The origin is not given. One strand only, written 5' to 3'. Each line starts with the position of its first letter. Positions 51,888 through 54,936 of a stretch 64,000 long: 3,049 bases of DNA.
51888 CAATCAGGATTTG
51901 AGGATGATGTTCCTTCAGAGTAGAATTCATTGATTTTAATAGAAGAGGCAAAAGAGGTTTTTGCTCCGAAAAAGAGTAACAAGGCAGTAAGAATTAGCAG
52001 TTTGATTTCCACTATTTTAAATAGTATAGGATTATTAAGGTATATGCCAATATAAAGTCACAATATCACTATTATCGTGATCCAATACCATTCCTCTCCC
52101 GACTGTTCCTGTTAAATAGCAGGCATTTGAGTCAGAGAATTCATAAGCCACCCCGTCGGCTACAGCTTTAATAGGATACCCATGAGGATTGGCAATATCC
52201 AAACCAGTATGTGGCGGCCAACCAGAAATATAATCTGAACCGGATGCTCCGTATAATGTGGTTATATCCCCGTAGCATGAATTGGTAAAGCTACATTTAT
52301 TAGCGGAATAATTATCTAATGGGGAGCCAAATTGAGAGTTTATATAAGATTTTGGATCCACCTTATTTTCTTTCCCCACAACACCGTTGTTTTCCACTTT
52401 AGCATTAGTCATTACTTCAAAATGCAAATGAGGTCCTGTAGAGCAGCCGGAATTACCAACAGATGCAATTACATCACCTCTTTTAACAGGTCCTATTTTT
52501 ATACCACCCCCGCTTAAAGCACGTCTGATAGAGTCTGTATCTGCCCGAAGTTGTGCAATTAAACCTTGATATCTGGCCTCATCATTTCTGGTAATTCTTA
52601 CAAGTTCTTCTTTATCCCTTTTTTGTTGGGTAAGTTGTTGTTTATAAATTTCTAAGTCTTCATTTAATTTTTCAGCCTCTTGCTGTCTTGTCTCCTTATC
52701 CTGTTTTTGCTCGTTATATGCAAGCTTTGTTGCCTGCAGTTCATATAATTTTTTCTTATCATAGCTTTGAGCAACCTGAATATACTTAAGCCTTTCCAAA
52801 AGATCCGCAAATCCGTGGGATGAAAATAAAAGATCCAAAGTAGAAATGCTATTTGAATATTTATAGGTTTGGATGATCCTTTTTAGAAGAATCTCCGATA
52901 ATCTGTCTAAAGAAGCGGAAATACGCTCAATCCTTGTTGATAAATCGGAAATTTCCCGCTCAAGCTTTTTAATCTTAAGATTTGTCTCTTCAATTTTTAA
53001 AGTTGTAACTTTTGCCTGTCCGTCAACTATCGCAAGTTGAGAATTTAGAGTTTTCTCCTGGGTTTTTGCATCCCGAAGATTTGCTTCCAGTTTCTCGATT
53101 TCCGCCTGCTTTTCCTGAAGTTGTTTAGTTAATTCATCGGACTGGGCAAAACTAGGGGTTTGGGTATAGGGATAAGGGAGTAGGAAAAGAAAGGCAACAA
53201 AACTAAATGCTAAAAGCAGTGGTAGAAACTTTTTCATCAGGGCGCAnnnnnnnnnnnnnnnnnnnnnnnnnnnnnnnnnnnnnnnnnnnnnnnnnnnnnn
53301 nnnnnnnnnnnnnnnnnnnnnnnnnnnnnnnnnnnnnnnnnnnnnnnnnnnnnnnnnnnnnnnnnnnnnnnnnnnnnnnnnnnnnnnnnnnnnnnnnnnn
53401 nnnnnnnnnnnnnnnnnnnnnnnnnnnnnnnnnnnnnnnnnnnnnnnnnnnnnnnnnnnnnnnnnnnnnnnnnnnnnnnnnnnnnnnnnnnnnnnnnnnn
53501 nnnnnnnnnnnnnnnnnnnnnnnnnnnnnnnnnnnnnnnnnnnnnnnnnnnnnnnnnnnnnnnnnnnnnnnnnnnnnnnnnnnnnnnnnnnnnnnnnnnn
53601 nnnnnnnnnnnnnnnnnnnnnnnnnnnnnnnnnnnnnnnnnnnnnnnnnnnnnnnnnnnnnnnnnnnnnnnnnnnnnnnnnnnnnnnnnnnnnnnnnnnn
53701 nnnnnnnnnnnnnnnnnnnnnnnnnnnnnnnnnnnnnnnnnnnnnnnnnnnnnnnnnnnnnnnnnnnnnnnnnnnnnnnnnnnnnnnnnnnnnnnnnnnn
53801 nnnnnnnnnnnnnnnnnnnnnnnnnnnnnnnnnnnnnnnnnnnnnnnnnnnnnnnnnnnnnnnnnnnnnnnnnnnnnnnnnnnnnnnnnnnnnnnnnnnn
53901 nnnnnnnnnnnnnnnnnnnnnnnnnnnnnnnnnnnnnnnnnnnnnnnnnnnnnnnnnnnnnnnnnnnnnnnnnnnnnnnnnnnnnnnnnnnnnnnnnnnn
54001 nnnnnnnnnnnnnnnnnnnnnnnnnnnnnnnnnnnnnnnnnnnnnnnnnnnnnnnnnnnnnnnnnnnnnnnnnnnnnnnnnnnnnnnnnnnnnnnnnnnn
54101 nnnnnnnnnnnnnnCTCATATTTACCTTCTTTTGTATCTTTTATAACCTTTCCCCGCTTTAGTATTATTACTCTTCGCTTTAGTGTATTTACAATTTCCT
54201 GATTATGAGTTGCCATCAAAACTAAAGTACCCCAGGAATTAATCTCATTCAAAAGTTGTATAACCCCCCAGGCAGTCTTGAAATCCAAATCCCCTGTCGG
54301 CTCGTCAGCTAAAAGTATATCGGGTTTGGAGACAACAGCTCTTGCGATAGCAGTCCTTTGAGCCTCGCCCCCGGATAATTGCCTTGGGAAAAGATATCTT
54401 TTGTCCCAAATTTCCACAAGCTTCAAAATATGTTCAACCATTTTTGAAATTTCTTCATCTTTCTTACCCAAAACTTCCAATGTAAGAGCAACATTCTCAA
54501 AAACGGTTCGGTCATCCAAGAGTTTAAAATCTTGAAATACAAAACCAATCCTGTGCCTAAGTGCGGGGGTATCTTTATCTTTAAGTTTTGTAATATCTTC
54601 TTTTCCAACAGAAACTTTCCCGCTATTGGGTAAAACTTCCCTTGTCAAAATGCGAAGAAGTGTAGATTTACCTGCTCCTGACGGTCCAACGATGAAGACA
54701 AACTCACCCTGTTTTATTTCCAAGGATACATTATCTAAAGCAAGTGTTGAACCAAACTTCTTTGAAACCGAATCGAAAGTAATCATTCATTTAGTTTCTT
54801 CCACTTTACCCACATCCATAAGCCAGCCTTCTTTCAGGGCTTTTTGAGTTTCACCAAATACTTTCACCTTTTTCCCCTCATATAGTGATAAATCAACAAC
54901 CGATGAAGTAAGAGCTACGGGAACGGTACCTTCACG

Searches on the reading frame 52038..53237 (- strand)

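Call 6: search_protein_families(library=pfam, proteins=[window:52038-53237:-], max_evalue=0.01)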
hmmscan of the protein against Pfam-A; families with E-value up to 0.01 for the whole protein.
window:52038-53237:- (400 aa): 3 families
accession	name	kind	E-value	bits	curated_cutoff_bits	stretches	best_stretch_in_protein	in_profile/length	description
PF01551.29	Peptidase_M23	-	1.6e-16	60.7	28.7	2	250-280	62-92/96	Peptidase family M23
PF24568.1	CC_PcsB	-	1.1e-05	25.6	27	1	104-173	2-71/75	Peptidoglycan hydrolase PcsB, coiled-coil domain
PF06008.19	Laminin_I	-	0.0067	16.6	34.6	0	34-114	22-109/259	Laminin Domain I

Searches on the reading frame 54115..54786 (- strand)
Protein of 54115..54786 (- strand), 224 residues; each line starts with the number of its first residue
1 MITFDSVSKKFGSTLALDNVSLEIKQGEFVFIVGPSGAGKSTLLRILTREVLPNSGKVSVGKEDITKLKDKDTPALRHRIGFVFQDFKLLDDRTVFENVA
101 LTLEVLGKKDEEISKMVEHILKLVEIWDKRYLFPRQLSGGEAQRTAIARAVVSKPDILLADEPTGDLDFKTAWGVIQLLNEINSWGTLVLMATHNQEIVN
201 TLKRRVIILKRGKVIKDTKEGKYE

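Call 6: search_protein_families(library=pfam, proteins=[window:54115-54786:-], max_evalue=0.01)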
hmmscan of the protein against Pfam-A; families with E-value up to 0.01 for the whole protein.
window:54115-54786:- (224 aa): 18 families
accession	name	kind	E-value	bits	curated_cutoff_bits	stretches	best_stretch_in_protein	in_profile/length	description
PF00005.33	ABC_tran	-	2e-37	129.3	25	1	17-164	1-136/137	ABC transporter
PF13304.12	AAA_21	-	5.8e-08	33.6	27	1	29-148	1-130/304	AAA domain, putative AbiEii toxin, Type IV TA system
PF13191.12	AAA_16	-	1.1e-05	26.4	32.6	1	25-65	22-62/167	AAA ATPase domain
PF02463.25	SMC_N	-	5.5e-05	23.1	40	1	22-210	20-213/220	RecF/RecN/SMC N terminal domain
PF20720.3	nSTAND3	-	8.9e-05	22.7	27.2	1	15-72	5-61/155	Novel STAND NTPase 3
PF03193.22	RsgA_GTPase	-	0.00015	22.1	30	1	18-59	98-138/174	RsgA GTPase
PF03215.21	Rad17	-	0.00018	21.9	23.8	1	16-55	34-73/186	Rad17 P-loop domain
PF13555.12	AAA_29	-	0.0002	21.5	27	1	18-44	13-39/61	P-loop containing region of AAA domain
PF13401.12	AAA_22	-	0.00022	22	27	1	26-76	4-33/130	AAA domain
PF25199.1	nSTAND_NTPase5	-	0.00031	21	34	1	25-78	39-95/145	Novel STAND NTPase 5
PF13238.12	AAA_18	-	0.00079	20.3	29.4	1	30-53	1-23/128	AAA domain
PF20703.3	nSTAND1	-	0.0017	18.5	27.1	1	11-45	17-51/379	Novel STAND NTPase 1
PF06414.18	Zeta_toxin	-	0.003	17.4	22.3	1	25-65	14-54/199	Zeta toxin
PF24389.1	ORC-CDC6-like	-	0.0031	16.7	27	1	30-55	35-60/571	ORC-CDC6-like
PF01637.24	ATPase_2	-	0.0036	17.6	33.2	1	23-113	16-112/225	ATPase domain predominantly from Archaea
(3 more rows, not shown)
